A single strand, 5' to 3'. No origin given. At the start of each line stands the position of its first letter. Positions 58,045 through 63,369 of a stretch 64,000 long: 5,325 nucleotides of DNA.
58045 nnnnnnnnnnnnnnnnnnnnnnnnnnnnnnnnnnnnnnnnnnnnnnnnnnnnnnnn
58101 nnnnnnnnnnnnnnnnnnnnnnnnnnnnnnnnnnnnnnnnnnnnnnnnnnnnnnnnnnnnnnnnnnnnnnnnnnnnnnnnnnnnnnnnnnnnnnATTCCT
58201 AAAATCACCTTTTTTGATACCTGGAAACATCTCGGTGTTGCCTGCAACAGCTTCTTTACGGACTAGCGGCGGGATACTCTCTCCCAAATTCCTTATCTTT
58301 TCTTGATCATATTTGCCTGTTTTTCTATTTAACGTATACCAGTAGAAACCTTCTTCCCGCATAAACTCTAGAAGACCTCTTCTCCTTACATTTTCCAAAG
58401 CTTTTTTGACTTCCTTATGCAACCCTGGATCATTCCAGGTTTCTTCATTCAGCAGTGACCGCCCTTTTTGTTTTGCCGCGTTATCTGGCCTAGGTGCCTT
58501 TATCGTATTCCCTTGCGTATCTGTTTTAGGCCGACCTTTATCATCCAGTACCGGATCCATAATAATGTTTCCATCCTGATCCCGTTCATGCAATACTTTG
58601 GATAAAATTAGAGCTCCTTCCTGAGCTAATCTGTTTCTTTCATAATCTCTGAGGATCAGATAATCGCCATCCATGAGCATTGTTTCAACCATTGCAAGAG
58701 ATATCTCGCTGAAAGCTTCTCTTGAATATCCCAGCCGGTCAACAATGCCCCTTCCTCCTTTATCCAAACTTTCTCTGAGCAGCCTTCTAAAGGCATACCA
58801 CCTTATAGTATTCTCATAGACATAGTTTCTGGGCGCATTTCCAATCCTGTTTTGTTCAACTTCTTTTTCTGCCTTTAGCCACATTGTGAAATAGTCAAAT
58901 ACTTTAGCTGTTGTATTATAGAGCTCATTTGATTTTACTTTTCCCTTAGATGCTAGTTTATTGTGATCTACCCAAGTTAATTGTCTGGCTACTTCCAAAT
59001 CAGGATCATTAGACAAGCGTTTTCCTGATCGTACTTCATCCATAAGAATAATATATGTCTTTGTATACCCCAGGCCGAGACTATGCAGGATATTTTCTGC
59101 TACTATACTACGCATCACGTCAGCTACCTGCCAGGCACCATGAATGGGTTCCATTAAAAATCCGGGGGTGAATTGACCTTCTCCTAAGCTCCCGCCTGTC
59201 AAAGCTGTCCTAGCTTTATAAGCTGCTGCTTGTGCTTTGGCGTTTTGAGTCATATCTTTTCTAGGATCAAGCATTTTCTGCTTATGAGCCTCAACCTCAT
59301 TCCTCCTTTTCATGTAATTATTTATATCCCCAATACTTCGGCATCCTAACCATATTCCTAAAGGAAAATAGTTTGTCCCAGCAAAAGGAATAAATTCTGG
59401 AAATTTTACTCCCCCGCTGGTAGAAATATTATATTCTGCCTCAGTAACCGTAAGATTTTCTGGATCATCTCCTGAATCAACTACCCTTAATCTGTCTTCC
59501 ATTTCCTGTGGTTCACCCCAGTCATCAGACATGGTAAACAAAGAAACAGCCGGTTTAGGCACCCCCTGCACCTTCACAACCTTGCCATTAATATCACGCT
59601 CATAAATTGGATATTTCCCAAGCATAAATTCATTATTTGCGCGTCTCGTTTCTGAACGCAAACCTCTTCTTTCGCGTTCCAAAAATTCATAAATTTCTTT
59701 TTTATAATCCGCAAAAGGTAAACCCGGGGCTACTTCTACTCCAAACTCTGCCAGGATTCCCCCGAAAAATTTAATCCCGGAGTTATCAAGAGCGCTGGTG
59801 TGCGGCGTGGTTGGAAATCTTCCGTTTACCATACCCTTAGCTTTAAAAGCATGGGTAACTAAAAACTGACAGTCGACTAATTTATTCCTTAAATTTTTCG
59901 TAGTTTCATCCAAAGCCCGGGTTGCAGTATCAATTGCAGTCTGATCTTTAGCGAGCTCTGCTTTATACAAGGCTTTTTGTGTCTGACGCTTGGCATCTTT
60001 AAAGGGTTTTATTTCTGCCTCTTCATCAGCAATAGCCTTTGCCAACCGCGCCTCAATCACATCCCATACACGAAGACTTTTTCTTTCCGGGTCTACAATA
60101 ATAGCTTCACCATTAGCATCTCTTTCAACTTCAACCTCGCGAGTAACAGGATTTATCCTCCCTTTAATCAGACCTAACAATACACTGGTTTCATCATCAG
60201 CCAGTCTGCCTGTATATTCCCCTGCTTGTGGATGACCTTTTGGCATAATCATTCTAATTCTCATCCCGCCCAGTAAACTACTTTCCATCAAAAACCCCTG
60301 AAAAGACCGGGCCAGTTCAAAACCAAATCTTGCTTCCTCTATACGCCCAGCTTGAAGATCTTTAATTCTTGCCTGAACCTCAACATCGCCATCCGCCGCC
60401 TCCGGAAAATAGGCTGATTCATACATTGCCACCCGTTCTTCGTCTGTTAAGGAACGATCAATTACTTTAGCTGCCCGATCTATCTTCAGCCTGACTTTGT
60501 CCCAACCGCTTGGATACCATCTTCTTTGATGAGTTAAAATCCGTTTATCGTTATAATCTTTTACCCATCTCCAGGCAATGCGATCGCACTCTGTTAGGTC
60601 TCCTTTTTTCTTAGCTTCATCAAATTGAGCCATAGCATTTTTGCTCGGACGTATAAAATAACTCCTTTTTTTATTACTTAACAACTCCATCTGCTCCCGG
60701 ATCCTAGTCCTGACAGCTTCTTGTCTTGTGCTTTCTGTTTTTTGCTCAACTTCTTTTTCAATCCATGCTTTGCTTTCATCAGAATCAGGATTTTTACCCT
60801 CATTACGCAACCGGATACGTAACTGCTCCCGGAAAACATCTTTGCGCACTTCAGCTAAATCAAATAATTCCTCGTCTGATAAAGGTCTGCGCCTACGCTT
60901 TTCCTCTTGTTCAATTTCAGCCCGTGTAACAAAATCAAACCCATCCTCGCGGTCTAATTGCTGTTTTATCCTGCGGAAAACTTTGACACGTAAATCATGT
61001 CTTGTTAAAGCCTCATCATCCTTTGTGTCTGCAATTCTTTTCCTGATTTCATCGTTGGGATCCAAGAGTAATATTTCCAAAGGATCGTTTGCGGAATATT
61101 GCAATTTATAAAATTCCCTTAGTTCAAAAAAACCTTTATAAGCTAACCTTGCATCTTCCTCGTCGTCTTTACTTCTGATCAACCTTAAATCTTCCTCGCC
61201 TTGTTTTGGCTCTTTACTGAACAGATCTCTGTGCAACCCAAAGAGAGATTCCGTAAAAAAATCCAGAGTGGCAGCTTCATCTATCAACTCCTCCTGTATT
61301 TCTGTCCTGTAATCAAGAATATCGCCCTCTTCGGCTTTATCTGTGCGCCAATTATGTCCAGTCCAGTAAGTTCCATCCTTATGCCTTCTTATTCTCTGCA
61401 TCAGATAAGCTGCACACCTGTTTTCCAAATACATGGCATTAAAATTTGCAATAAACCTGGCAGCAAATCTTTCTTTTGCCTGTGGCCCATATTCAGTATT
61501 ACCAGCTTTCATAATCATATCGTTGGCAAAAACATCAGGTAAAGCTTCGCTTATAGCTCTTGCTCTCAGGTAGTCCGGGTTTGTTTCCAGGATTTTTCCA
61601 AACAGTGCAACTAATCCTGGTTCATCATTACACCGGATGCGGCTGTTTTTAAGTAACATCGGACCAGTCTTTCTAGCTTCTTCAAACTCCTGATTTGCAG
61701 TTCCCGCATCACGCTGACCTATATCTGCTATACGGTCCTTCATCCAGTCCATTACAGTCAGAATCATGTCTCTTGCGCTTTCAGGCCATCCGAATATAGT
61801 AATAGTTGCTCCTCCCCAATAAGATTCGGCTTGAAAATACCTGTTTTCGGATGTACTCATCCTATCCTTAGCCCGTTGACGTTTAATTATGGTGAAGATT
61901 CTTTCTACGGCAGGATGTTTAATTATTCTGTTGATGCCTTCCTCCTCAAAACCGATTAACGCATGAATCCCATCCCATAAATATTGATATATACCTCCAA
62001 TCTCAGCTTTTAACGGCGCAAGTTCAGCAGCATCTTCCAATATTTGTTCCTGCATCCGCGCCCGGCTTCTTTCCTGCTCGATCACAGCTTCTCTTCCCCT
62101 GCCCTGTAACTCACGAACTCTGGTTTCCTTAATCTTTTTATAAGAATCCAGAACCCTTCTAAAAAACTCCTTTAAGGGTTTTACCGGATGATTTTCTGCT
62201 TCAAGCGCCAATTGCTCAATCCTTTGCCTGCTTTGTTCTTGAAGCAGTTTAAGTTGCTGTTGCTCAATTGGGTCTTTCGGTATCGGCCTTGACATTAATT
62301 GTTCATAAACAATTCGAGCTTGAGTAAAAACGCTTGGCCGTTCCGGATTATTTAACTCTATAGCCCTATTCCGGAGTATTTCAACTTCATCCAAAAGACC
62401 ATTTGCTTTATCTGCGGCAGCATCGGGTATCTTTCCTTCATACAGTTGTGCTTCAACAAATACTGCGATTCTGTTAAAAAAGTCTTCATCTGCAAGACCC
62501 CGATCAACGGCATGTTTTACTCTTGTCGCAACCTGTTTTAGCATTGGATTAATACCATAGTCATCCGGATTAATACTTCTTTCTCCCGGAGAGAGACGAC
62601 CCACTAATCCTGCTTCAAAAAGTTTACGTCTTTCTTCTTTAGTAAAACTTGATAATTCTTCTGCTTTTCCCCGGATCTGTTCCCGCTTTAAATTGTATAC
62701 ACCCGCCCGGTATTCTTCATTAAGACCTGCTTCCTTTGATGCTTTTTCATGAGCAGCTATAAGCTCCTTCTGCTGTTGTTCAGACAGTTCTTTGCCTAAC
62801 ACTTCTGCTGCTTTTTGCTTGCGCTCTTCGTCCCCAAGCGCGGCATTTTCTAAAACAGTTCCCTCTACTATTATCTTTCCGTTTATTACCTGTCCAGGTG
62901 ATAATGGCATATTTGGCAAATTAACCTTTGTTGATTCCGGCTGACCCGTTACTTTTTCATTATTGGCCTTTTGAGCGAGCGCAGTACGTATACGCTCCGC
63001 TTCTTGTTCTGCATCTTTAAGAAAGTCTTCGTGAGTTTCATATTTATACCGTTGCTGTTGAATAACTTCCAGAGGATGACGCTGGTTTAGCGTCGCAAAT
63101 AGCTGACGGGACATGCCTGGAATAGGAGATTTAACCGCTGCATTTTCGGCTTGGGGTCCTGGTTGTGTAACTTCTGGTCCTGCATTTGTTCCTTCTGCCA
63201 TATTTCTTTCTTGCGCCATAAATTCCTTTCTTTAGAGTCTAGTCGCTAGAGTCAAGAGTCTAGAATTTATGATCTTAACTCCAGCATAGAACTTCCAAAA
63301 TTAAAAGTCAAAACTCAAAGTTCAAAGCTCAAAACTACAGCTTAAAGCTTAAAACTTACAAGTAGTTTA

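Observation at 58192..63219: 1675-aa highly charged coiled-coil protein beside the pilin/VirB6 cluster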

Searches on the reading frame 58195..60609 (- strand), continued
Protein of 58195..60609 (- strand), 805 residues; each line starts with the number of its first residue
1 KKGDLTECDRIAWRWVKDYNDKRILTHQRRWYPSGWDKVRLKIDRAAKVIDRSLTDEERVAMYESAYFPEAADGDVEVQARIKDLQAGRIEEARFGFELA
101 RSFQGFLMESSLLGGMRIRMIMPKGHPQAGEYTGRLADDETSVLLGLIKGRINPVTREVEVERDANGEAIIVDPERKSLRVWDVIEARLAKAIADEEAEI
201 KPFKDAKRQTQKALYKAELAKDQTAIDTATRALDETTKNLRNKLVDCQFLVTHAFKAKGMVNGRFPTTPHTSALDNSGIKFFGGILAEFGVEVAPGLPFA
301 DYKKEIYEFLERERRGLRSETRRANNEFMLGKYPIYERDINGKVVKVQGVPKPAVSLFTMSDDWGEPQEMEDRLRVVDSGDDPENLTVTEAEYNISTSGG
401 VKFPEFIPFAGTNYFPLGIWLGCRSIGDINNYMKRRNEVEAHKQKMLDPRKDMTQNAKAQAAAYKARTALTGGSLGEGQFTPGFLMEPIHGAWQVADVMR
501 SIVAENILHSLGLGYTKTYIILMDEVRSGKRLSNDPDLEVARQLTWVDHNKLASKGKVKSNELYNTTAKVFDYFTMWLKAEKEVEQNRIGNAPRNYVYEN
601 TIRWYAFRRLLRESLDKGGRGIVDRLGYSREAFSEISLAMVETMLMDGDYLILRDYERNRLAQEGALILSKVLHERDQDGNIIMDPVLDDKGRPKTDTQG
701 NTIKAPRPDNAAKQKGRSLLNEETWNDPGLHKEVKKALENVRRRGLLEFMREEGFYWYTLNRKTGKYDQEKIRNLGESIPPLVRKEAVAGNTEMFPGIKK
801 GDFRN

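Call 74: fold_search(model_id=the predicted structure, library=pdb)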
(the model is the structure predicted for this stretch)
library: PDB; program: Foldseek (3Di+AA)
matches with E <= 10: 48; with E <= 0.001: 0
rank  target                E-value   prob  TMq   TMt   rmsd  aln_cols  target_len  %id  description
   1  9s98_A                1.2e+00  0.44  0.08  0.31  18.7       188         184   14  CdvB2 filament - high twist, class A (released 2026-01-28)
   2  4k1n_A                1.4e+00  0.06  0.08  0.11  32.0       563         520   10  Crystal structure of full-length mouse alphaE-catenin (released 2013-05-01)
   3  9s99_B                1.9e+00  0.41  0.09  0.28  13.9       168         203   13  CdvB2 filament - high twist, class B (released 2026-01-28)
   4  9s97_A                1.9e+00  0.38  0.09  0.31  18.6       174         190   14  CdvB2 filament - low twist (released 2026-01-28)
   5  9s98_C                2.5e+00  0.25  0.08  0.30  19.4       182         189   13  CdvB2 filament - high twist, class A (released 2026-01-28)
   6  9s9k_A                2.9e+00  0.28  0.09  0.29  10.3       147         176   12  S. islandicus CdvB (semi open) (released 2026-01-28)
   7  7nz2_C1               3.2e+00  0.03  0.07  0.10  26.1       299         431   14  Cryo-EM structure of the MukBEF-MatP-DNA tetrad (released 2021-07-07)
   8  9s99_A                3.3e+00  0.23  0.08  0.30  18.6       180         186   13  CdvB2 filament - high twist, class B (released 2026-01-28)
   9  7tbq_A                3.7e+00  0.21  0.09  0.17  12.3       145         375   14  LOV2-DARPIN fusion : D7 (released 2023-07-05)
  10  9s9j                  3.7e+00  0.18  0.08  0.29  17.0       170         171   10  S. islandicus CdvB (closed) (released 2026-01-28)
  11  8s05_A                3.7e+00  0.14  0.05  0.09  18.4       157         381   11  ArnAB complex an archaeal ortholog of the Sec23/24 core motif (released 2025-10-29)
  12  9s9k_B                4.4e+00  0.23  0.10  0.31  10.2       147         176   12  S. islandicus CdvB (semi open) (released 2026-01-28)
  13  4j2c_A                4.4e+00  0.10  0.06  0.30  12.3       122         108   11  GARP-SNARE Interaction (released 2013-12-25)
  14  7sqc_W1               4.4e+00  0.03  0.08  0.07  40.9       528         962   11  Ciliary C1 central pair apparatus isolated from Chlamydomonas reinhardtii (released 2022-04-13)
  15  9s98_B                4.6e+00  0.20  0.08  0.29  16.9       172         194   11  CdvB2 filament - high twist, class A (released 2026-01-28)
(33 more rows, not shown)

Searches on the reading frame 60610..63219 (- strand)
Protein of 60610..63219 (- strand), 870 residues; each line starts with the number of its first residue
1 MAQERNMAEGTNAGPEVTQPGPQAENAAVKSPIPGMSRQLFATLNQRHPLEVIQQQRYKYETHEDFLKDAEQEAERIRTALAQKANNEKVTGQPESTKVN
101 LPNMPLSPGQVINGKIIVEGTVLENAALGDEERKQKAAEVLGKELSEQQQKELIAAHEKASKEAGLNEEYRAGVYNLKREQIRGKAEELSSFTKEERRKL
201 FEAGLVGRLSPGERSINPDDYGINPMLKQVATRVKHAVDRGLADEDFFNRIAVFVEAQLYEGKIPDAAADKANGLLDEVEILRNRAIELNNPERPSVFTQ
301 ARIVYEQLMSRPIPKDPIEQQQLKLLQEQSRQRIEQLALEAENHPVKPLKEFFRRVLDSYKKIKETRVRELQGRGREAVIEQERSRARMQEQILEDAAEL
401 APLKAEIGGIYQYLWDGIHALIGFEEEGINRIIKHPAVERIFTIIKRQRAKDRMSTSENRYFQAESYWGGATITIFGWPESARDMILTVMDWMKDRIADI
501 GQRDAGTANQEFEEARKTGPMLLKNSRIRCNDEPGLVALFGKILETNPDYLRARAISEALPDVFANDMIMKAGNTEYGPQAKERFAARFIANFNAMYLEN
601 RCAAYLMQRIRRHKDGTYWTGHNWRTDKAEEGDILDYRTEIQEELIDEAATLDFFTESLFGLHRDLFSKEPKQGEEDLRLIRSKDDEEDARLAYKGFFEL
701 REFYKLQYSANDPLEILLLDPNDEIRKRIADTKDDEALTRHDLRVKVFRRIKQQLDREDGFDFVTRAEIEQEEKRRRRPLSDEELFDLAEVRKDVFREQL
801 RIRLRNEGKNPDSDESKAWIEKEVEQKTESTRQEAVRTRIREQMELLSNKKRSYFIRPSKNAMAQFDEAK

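Call 48: predict_structure(alignment_id=A3)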
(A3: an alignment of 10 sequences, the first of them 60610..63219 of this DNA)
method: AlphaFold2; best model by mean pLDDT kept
length: 870 residues; sequences in the alignment: 10
mean_pLDDT: 58.7   pTM: 0.28
mean pLDDT of the five models: 58.7, 56.8, 51.7, 51.5, 50.8
residues with pLDDT >= 90: 31; 70-90: 267; 50-70: 208; < 50: 364
segments of 3 or more residues with pLDDT < 50: 1-29, 87-101, 113-115, 285-293, 364-378, 384-388, 427-430, 452-490, 492-635, 644-718, 775-778
pLDDT, mean of each block of 10 residues (from residue 1): 30 32 37 88 91 91 92 90 58 34 53 50 74 86 87 85 74 72 81 82 71 61 70 70 63 66 55 65 48 63 77 76 82 83 79 72 46 45 50 66 75 74 54 64 65 44 38 42 44 46 45 43 32 34 37 39 41 43 41 40 41 39 40 49 44 34 33 36 39 38 37 47 62 57 54 52 55 51 62 79 85 86 83 73 64 60 70
secondary structure, 60 per line:
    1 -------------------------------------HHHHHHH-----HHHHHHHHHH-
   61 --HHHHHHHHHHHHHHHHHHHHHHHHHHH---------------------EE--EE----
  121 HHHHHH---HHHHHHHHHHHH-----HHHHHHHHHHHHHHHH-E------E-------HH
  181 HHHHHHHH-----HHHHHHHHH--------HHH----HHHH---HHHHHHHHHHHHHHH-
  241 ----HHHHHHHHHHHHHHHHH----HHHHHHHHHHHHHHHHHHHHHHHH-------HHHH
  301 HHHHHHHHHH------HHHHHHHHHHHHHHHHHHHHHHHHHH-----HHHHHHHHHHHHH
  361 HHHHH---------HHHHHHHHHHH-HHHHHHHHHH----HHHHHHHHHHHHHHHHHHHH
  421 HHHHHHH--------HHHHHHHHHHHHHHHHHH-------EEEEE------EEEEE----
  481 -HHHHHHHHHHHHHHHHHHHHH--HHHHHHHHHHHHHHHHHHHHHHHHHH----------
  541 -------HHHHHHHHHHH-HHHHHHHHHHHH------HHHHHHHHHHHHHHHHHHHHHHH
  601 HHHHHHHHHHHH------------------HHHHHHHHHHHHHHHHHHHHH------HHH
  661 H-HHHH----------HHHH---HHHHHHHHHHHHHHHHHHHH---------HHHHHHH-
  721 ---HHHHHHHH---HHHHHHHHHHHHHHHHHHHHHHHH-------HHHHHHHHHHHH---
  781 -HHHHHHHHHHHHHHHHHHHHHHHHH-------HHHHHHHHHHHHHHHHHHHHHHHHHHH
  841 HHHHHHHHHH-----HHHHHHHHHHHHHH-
elements in order (helices of 4 or more, strands of 3 or more residues): H38-44 H50-59 H63-89 H121-126 H130-141 H147-162 H179-188 H194-202 H218-221 H225-239 H245-261 H266-289 H297-310 H317-342 H348-365 H375-385 H387-396 H401-427 H436-453 E461-465 E472-476 H482-502 H505-530 H548-558 H560-571 H578-612 H631-651 H658-661 H663-666 H677-680 H684-703 H713-719 H724-731 H735-758 H766-777 H782-806 H814-850 H856-869

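Call 75: fold_search(model_id=the predicted structure, library=pdb)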
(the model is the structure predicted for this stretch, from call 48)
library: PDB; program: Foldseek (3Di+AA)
matches with E <= 10: 70; with E <= 0.001: 0
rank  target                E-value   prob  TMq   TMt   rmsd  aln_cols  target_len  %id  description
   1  9fpz_B                5.9e-01  0.08  0.10  0.10  34.4       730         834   12  Human NatA-MAP2 80S ribosome complex (released 2024-07-03)
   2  7wkk_f                1.1e+00  0.08  0.10  0.09  36.1       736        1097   11  Cryo-EM structure of the IR subunit from X. laevis NPC (released 2022-03-30)
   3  5w94_C                1.2e+00  0.08  0.11  0.14  24.6       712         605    9  Crystal structure of Scc4 in complex with Scc2n and Ctf19n (released 2017-10-04)
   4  9y6s_7K               2.1e+00  0.02  0.06  0.06  71.6       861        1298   10  96-nm repeat of the Leishmania tarentolae doublet microtubule (released 2025-12-17)
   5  4hm9                  2.2e+00  0.06  0.10  0.14  22.4       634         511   11  Crystal structure of full-length human catenin-beta-like 1 (released 2013-07-31)
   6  9g3y_H                2.2e+00  0.05  0.09  0.10  31.6       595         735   10  Structure of the Native CMG-decorated gamma-Tubulin Ring Complex from Pig Brain (released 2024-10-02)
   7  8fgw_D                2.3e+00  0.04  0.10  0.08  31.1       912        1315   12  Human IFT-A complex structures provide molecular insights into ciliary transport (released 2023-02-22)
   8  9hhl_n                2.4e+00  0.04  0.09  0.10  31.8       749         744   11  Structure of Dynein-Dynactin-NuMA-LIS1 (released 2025-12-03)
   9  6gmh_Q                2.5e+00  0.04  0.09  0.09  33.6       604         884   10  Structure of activated transcription complex Pol II-DSIF-PAF-SPT6 (released 2018-08-22)
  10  6zbc_A                2.5e+00  0.02  0.07  0.09  37.0       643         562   12  Merozoite surface protein 1 (MSP-1) from Plasmodium falciparum, main conformation (released 2021-05-19)
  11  4rea_B                2.8e+00  0.06  0.07  0.10  22.9       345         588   14  A Nuclease DNA complex (released 2014-12-24)
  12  6c9m_C                3.0e+00  0.03  0.10  0.11  29.5       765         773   12  The Human NatA (Naa10/Naa15) amino-terminal acetyltransferase complex (released 2018-06-06)
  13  6f1u_m                3.1e+00  0.03  0.06  0.11  37.6       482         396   15  N terminal region of dynein tail domains in complex with dynactin filament and BICDR-1 (released 2018-01-17)
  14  6zbd_A                3.1e+00  0.02  0.06  0.09  36.7       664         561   12  Merozoite surface protein 1 (MSP-1) from Plasmodium falciparum, alternative conformation 2 (released 2021-05-19)
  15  9f0l                  3.4e+00  0.04  0.10  0.11  32.2       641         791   14  Scalable protein design using hallucination in a relaxed sequence space (released 2024-10-16)
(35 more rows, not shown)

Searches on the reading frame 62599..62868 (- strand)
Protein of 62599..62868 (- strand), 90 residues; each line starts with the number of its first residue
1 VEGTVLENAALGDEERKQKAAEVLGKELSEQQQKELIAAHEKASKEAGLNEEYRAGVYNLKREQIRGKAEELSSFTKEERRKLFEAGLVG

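Call 69: find_homologous_proteins(query=A8, max_evalue=0.01)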
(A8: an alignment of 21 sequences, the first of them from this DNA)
Query A8 (21 sequences) (90 aa, profile of the alignment): 1 proteins with E <= 0.01 among 4214 candidates.
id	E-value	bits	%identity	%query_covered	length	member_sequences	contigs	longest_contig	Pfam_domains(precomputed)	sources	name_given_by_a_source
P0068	2.3e-11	62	32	71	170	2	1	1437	-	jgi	jgi:hypothetical protein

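Call 70: search_solved_structures(query=A8, max_evalue=10)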
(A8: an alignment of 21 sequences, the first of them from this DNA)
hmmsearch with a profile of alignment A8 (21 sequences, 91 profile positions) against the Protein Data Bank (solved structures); distinct sequences matched with E-value up to 10: 11.
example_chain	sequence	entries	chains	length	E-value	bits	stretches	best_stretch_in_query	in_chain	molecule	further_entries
3bpv_A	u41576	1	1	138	0.11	16.4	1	23-81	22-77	Transcriptional regulator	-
3bpx_A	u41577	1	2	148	0.14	16.1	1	23-81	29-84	Transcriptional regulator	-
7jil_t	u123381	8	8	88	0.16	15.9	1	28-84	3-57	30S ribosomal protein S15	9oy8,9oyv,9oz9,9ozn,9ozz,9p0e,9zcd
1g24_A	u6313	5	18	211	1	13.4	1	26-79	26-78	EXOENZYME C3 | MONO-ADP-RIBOSYLTRANSFERASE C3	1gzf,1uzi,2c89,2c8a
2c8e_E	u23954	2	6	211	1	13.4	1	26-79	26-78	MONO-ADP-RIBOSYLTRANSFERASE C3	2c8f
2c8b_X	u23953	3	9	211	1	13.4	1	26-79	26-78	MONO-ADP-RIBOSYLTRANSFERASE C3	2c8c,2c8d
2c8g_A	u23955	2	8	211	1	13.3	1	26-79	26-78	MONO-ADP-RIBOSYLTRANSFERASE C3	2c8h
1gze_A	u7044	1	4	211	1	13.3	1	26-79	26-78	MONO-ADP-RIBOSYLTRANSFERASE C3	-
2a78_B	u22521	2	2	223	1.1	13.2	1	26-79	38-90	Mono-ADP-ribosyltransferase C3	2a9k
6hg6_A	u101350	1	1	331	1.2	13.1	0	53-74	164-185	L-glyceraldehyde 3-phosphate reductase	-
2bov_B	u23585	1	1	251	1.4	12.9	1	26-79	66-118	MONO-ADP-RIBOSYLTRANSFERASE C3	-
